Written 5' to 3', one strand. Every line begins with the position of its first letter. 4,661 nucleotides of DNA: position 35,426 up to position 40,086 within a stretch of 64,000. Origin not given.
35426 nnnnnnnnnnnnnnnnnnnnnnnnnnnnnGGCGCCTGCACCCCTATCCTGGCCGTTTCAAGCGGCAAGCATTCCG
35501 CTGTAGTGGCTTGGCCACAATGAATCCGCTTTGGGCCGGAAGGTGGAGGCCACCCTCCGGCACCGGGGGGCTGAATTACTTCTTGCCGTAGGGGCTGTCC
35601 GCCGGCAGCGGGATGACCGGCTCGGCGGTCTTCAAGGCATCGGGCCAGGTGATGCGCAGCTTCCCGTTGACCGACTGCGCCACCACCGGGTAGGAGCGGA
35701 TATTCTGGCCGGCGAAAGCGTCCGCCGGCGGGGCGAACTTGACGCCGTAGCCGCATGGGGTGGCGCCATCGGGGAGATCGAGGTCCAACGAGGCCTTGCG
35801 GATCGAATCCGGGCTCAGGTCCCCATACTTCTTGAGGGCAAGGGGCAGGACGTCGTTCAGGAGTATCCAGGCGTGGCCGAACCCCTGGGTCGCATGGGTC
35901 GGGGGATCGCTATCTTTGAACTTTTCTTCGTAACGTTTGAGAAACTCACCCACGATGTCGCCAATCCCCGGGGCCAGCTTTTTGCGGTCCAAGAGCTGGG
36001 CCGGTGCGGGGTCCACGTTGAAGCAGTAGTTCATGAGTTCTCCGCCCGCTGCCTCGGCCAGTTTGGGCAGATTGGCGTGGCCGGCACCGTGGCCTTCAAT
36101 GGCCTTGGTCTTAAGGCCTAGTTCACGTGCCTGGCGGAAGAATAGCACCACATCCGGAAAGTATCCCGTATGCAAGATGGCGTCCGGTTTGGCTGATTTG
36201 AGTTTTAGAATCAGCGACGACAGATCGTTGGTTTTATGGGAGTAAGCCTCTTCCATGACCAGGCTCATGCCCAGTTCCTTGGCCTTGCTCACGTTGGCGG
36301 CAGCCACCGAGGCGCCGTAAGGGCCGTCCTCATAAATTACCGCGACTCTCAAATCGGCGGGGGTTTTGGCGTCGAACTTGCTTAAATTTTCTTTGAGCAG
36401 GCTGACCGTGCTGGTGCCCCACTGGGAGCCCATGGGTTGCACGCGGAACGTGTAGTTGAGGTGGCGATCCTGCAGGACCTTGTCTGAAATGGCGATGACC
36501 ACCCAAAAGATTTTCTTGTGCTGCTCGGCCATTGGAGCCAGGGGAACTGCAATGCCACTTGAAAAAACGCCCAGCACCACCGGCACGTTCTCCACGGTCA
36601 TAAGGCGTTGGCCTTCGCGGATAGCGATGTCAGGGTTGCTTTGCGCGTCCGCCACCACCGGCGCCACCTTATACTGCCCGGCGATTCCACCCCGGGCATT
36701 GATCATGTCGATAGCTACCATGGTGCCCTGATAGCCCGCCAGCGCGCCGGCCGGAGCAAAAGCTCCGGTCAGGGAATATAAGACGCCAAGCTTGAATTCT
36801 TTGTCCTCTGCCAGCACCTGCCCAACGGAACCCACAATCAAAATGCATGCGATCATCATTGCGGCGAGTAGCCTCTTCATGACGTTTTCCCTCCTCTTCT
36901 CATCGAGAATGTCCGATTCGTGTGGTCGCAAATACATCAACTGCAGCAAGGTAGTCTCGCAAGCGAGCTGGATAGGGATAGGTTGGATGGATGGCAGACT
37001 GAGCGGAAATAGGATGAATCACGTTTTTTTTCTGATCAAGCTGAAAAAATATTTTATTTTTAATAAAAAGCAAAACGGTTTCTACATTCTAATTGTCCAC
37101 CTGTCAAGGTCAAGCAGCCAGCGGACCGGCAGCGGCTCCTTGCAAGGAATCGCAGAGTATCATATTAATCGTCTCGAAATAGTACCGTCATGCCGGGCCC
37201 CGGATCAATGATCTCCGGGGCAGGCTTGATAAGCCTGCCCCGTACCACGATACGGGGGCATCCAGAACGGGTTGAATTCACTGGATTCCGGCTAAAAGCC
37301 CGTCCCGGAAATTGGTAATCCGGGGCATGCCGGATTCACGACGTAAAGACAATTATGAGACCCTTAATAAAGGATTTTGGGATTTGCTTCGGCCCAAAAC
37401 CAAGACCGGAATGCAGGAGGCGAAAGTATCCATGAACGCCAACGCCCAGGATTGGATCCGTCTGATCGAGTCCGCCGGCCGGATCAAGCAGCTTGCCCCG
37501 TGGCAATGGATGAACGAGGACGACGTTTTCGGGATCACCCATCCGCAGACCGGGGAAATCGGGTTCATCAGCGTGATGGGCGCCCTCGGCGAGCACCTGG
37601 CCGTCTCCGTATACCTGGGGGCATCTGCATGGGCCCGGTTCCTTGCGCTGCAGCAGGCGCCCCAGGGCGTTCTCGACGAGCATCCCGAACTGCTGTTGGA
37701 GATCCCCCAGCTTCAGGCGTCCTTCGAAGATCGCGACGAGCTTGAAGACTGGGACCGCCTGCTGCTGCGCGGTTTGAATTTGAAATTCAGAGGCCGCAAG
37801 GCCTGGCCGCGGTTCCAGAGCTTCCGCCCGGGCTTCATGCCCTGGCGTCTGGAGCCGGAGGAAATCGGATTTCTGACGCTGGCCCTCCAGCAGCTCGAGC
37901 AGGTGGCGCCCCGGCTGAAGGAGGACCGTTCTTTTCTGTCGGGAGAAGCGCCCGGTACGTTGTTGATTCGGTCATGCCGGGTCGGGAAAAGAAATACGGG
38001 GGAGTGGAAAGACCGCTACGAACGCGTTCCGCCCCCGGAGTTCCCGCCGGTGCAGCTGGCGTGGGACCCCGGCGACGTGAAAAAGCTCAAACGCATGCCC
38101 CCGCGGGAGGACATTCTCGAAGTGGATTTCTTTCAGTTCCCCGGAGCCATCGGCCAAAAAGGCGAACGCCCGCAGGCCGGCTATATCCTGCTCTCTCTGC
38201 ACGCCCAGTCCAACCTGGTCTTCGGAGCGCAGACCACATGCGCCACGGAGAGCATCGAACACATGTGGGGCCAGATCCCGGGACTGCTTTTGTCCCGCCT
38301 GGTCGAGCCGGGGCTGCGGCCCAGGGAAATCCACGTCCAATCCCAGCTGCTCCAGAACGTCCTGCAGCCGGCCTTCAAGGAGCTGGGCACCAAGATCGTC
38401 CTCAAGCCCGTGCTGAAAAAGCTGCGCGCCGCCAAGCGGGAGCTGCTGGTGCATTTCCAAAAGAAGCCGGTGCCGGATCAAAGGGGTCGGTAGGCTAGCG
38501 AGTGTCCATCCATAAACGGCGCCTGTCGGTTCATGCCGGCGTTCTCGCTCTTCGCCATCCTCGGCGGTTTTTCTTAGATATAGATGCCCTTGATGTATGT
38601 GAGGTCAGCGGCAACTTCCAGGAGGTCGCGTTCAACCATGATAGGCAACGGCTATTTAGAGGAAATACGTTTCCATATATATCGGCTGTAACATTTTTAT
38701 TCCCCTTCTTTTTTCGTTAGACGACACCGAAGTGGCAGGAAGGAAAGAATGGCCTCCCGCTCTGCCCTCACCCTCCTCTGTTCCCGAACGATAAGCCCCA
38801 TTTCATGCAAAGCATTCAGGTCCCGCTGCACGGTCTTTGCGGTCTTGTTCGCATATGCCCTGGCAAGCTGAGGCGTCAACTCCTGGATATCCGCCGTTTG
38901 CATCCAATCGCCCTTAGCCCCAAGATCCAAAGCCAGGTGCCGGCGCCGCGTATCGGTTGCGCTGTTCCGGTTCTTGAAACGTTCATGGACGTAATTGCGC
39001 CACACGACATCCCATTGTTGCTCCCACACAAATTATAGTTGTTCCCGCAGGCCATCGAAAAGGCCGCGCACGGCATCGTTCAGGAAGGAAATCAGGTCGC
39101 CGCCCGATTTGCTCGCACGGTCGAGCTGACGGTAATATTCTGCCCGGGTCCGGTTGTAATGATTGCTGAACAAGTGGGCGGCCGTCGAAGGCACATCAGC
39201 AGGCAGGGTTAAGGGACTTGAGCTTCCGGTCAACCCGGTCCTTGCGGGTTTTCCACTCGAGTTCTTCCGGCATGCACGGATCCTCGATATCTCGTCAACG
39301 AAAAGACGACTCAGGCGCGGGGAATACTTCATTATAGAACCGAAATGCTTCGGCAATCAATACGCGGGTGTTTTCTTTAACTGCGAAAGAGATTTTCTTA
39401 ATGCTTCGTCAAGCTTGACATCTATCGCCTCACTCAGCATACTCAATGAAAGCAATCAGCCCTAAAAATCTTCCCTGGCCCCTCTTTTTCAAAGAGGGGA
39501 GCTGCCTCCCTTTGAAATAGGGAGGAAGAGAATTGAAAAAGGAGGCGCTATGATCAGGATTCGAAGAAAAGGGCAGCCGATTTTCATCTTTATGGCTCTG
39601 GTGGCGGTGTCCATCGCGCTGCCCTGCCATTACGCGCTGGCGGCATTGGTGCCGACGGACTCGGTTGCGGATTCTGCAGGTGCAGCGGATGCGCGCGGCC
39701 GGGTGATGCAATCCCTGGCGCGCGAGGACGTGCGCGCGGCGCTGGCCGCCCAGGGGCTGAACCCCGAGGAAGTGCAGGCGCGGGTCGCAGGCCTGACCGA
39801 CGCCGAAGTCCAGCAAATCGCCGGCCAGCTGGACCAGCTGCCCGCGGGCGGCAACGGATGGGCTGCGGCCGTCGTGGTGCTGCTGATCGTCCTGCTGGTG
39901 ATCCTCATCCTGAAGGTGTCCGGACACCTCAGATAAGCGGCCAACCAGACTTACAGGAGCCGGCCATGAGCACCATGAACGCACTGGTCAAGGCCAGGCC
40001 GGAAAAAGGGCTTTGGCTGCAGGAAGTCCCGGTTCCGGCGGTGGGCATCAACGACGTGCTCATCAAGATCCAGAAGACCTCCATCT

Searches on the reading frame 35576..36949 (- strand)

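Call 34: search_protein_families(library=pfam, proteins=[window:35576-36949:-], max_evalue=0.00001)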
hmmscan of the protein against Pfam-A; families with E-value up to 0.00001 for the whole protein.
window:35576-36949:- (457 aa): 3 families
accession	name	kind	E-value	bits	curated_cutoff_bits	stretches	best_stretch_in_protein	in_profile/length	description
PF13458.12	Peripla_BP_6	-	8.1e-47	161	31.7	1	52-394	2-315/343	Periplasmic binding protein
PF13433.12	Peripla_BP_5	-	9.8e-19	68.1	27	1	53-149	2-96/363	Periplasmic binding protein domain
PF01094.35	ANF_receptor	-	3.2e-13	49.9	25.4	1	78-282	8-205/353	Receptor family ligand binding region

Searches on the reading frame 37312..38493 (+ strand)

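Call 34: search_protein_families(library=pfam, proteins=[window:37312-38493:+], max_evalue=0.00001)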
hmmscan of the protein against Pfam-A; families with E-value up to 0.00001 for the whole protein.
window:37312-38493:+ (393 aa): 2 families
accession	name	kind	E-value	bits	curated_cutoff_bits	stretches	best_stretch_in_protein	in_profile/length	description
PF23988.1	DUF7309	-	5e-50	169.7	27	1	48-220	1-170/170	Domain of unknown function (DUF7309)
PF22007.2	DUF6930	-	1e-15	58.4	27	1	256-378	2-122/123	Domain of unknown function (DUF6930)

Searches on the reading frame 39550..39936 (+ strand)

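Call 34: search_protein_families(library=pfam, proteins=[window:39550-39936:+], max_evalue=0.00001)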
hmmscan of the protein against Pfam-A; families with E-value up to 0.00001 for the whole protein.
window:39550-39936:+ (128 aa): 1 family
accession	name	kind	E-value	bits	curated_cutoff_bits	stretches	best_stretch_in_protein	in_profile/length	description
PF20332.3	DUF6627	-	8.9e-20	71.5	27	1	14-117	9-108/125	Family of unknown function (DUF6627)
